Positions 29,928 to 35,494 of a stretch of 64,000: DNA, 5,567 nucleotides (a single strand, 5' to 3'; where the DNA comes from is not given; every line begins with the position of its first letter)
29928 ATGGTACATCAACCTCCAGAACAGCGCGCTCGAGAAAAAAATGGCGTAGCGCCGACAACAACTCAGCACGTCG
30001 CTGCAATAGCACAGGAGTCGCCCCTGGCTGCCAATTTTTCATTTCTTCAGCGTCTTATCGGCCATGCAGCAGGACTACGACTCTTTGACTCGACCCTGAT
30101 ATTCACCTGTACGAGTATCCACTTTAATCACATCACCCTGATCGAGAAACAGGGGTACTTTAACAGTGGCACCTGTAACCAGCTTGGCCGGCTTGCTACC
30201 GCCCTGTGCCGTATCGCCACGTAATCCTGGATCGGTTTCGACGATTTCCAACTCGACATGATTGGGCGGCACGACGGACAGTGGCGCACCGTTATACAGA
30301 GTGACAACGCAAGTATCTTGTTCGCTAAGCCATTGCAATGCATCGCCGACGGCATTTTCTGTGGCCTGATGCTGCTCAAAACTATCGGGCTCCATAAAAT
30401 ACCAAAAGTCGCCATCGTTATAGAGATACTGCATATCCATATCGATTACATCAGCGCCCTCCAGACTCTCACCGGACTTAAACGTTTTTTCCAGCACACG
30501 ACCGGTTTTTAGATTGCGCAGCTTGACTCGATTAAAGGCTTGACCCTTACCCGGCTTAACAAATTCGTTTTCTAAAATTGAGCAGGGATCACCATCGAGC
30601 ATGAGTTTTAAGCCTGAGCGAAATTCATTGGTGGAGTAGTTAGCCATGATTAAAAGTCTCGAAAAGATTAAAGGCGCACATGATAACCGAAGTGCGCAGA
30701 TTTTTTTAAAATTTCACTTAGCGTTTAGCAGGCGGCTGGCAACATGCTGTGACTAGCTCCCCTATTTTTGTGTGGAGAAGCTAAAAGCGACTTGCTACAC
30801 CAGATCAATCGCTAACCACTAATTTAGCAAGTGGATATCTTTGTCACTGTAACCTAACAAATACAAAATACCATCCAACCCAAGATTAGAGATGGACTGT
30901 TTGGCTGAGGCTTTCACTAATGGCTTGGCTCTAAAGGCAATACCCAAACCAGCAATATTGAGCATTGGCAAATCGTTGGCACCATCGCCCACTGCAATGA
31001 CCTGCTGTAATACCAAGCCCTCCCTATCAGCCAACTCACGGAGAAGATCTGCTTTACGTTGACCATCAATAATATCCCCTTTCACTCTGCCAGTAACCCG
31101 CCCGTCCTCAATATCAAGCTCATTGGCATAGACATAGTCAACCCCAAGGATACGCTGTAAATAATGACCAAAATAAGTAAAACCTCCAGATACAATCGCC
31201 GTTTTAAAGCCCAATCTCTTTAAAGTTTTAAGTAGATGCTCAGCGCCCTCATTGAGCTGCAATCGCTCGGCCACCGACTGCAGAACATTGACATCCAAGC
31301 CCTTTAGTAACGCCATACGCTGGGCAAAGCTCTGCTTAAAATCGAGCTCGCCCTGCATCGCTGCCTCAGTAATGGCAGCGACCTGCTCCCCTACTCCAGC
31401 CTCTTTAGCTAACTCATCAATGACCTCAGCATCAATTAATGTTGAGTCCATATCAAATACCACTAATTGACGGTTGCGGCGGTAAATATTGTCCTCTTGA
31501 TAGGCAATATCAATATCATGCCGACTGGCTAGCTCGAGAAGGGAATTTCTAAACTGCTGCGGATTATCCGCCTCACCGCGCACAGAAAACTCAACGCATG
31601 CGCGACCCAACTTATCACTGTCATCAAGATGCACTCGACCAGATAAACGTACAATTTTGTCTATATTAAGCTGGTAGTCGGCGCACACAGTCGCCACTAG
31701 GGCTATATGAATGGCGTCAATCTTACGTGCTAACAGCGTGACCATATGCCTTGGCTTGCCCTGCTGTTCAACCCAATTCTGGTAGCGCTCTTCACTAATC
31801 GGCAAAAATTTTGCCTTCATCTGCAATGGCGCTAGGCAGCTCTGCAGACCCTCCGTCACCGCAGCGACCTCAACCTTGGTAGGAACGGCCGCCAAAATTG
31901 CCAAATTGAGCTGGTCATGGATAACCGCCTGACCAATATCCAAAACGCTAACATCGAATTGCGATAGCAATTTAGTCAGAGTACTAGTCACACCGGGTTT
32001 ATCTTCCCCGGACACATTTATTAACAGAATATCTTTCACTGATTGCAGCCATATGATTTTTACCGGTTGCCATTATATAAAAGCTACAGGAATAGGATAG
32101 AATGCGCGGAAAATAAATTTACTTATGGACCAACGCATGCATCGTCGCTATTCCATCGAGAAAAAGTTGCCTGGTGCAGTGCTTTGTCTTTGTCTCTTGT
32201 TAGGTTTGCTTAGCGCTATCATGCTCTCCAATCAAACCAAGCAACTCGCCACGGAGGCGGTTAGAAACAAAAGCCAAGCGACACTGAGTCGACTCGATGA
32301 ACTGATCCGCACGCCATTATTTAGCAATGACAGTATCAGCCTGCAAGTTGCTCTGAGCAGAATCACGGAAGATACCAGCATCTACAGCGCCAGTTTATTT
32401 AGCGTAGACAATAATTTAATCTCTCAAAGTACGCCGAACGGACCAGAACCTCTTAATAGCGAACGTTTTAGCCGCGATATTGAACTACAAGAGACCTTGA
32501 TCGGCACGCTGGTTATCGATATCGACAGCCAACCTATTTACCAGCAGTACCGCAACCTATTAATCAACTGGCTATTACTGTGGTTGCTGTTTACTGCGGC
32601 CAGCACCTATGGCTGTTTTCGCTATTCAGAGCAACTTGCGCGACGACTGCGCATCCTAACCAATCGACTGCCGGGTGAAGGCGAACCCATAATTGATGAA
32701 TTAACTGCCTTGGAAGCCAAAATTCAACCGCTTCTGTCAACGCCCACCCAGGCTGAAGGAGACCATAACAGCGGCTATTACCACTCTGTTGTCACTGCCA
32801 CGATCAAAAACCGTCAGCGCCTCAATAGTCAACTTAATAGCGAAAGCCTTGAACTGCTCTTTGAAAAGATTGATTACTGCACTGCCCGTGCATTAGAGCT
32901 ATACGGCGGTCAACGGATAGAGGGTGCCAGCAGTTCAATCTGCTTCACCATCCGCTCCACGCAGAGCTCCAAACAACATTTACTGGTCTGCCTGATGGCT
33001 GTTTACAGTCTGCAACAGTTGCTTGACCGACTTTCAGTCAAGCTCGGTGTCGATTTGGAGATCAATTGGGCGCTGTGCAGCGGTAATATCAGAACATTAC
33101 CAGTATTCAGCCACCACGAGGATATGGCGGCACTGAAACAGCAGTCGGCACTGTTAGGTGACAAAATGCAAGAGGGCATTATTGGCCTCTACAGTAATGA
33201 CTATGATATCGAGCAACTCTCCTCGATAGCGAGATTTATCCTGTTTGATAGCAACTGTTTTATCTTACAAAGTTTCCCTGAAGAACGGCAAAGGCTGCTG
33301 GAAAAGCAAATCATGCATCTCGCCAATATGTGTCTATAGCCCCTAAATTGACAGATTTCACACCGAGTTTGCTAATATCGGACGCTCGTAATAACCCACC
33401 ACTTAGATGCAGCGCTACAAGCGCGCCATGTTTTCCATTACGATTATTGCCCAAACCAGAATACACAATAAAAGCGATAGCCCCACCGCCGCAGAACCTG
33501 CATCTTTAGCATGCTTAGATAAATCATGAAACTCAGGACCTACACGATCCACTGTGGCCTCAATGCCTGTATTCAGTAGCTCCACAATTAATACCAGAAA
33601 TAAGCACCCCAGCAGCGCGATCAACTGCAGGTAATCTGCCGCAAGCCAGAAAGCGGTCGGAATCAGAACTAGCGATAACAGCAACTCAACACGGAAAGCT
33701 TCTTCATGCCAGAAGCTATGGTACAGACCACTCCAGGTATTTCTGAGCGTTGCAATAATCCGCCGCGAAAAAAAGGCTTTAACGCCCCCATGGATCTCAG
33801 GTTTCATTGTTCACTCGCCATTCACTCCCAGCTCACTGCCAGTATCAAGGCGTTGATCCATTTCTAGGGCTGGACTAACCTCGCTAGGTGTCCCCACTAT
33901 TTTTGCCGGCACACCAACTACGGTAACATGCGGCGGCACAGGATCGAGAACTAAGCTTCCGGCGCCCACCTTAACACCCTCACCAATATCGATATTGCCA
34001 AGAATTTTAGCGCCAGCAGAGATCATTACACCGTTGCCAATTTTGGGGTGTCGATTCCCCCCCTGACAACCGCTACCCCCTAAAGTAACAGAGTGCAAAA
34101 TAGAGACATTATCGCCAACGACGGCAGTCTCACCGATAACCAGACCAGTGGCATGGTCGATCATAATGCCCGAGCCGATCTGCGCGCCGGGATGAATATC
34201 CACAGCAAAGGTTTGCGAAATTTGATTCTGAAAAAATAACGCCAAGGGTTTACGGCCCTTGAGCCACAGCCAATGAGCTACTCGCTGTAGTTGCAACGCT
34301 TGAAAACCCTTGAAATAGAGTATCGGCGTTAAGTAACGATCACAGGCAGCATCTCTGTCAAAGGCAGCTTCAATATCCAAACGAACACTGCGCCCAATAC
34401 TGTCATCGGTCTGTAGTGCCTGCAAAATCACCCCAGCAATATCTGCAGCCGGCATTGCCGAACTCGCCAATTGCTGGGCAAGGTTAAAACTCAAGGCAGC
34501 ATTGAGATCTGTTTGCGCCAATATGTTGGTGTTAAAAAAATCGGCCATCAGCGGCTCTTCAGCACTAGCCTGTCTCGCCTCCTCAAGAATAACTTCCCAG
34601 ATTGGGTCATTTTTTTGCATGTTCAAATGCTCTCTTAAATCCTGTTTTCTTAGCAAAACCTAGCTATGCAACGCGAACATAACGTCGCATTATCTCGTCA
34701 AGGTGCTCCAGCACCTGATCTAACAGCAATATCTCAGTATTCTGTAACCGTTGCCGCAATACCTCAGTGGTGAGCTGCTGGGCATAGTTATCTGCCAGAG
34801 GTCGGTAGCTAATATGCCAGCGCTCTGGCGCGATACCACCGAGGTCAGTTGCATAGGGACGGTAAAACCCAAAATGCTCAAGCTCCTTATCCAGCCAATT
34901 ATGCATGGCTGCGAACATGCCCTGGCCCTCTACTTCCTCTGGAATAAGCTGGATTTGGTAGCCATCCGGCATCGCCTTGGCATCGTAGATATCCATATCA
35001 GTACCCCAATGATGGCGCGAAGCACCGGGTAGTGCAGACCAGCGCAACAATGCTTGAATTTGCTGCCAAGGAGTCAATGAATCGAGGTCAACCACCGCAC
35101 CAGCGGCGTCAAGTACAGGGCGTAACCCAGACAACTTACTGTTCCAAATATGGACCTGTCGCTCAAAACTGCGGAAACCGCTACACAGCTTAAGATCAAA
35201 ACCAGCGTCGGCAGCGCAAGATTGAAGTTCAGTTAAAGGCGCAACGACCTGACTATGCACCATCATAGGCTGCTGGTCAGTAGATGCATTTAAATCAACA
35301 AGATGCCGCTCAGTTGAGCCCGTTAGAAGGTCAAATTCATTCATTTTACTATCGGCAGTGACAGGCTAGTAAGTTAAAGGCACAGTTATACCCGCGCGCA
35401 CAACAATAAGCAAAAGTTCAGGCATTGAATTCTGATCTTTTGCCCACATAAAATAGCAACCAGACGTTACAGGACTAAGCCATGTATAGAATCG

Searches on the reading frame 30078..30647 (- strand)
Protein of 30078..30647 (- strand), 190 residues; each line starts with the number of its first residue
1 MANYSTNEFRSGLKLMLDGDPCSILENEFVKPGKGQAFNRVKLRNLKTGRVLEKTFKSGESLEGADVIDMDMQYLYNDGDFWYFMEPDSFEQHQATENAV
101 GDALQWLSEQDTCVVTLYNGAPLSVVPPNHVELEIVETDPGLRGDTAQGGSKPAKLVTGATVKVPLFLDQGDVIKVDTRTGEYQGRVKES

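Call 20: search_protein_families(library=pfam, proteins=[window:30078-30647:-], max_evalue=0.0001)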
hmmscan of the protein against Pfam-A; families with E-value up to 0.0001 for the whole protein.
window:30078-30647:- (190 aa): 3 families
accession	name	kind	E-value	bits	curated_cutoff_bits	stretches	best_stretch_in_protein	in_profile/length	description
PF08207.18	EFP_N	-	4.7e-28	97.4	23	1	5-62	1-58/58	Elongation factor P (EF-P) KOW-like domain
PF09285.17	Elong-fact-P_C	-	2.1e-26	91.8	25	1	131-186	1-56/56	Elongation factor P, C-terminal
PF01132.26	EFP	-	7.7e-22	77.5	27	1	71-123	2-54/54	Elongation factor P (EF-P) OB domain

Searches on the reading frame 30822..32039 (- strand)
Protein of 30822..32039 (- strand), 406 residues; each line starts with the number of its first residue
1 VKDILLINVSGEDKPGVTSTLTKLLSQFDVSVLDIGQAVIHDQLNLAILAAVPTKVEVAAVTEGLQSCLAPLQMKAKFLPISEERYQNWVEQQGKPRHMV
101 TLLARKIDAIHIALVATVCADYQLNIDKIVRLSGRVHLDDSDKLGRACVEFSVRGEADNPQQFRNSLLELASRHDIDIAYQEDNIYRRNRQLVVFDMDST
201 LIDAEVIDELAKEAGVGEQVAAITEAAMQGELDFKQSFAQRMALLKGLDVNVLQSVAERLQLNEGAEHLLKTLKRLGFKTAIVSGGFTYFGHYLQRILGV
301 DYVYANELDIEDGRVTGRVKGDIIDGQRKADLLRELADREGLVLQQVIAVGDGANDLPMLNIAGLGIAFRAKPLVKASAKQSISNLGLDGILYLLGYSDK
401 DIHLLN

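Call 20: search_protein_families(library=pfam, proteins=[window:30822-32039:-], max_evalue=0.0001)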
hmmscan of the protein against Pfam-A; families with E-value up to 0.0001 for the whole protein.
window:30822-32039:- (406 aa): 8 families
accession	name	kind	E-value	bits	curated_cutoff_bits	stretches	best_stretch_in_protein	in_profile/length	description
PF12710.13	HAD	-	4.1e-24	86.5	27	1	193-360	1-188/189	haloacid dehalogenase-like hydrolase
PF00702.32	Hydrolase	-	7e-24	85.7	26.4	1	192-364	3-191/191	haloacid dehalogenase-like hydrolase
PF13740.12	ACT_6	-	2.6e-21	75.8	23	1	4-78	2-75/76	ACT domain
PF08282.18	Hydrolase_3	-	1.2e-11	45.3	20.9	1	326-394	185-254/255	haloacid dehalogenase-like hydrolase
PF01842.31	ACT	-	3.5e-07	30.3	27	1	7-59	3-55/66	ACT domain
PF21086.3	ACT_PSP_2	-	1.1e-06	29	24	1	98-180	3-76/77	ACT domain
PF06888.18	Put_Phosphatase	-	2.3e-06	27.6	27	0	192-290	2-102/234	Putative Phosphatase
PF13419.12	HAD_2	-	9.8e-05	23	23.8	0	193-285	1-103/178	Haloacid dehalogenase-like hydrolase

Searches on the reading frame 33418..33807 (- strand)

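Call 20: search_protein_families(library=pfam, proteins=[window:33418-33807:-], max_evalue=0.0001)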
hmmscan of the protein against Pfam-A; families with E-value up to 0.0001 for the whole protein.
window:33418-33807:- (130 aa): 1 family
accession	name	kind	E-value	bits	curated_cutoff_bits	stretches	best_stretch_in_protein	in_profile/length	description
PF01219.24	DAGK_prokar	-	2.3e-32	111.3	22.3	1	23-122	2-101/102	Prokaryotic diacylglycerol kinase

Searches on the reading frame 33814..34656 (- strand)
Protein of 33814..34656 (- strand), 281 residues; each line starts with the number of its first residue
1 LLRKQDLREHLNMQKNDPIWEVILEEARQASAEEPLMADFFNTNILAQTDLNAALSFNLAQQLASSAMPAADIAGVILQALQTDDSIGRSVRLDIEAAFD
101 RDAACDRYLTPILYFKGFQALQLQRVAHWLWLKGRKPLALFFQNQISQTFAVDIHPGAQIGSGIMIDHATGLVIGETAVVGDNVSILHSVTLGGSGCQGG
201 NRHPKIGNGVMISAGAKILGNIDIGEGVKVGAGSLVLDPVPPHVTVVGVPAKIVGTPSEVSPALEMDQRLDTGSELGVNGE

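Call 20: search_protein_families(library=pfam, proteins=[window:33814-34656:-], max_evalue=0.0001)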
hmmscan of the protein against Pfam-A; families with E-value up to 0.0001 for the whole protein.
window:33814-34656:- (281 aa): 2 families
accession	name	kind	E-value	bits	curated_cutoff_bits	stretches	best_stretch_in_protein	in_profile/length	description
PF06426.19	SATase_N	-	1.1e-33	116.1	21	1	19-122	1-104/105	Serine acetyltransferase, N-terminal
PF00132.30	Hexapep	-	8.1e-12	44.7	27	1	203-236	1-34/36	Bacterial transferase hexapeptide (six repeats)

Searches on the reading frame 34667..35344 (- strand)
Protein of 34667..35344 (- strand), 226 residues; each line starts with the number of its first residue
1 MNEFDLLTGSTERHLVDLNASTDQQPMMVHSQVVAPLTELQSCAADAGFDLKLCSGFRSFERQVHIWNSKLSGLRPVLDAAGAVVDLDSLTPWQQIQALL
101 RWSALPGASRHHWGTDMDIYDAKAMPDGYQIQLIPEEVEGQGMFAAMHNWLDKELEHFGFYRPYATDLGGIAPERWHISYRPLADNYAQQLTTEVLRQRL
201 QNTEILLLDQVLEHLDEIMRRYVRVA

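Call 20: search_protein_families(library=pfam, proteins=[window:34667-35344:-], max_evalue=0.0001)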
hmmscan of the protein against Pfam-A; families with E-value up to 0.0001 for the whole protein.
window:34667-35344:- (226 aa): 1 family
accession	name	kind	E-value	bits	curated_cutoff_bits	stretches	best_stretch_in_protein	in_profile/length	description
PF02557.22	VanY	-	1.4e-30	106.2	25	1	29-182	4-131/132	D-alanyl-D-alanine carboxypeptidase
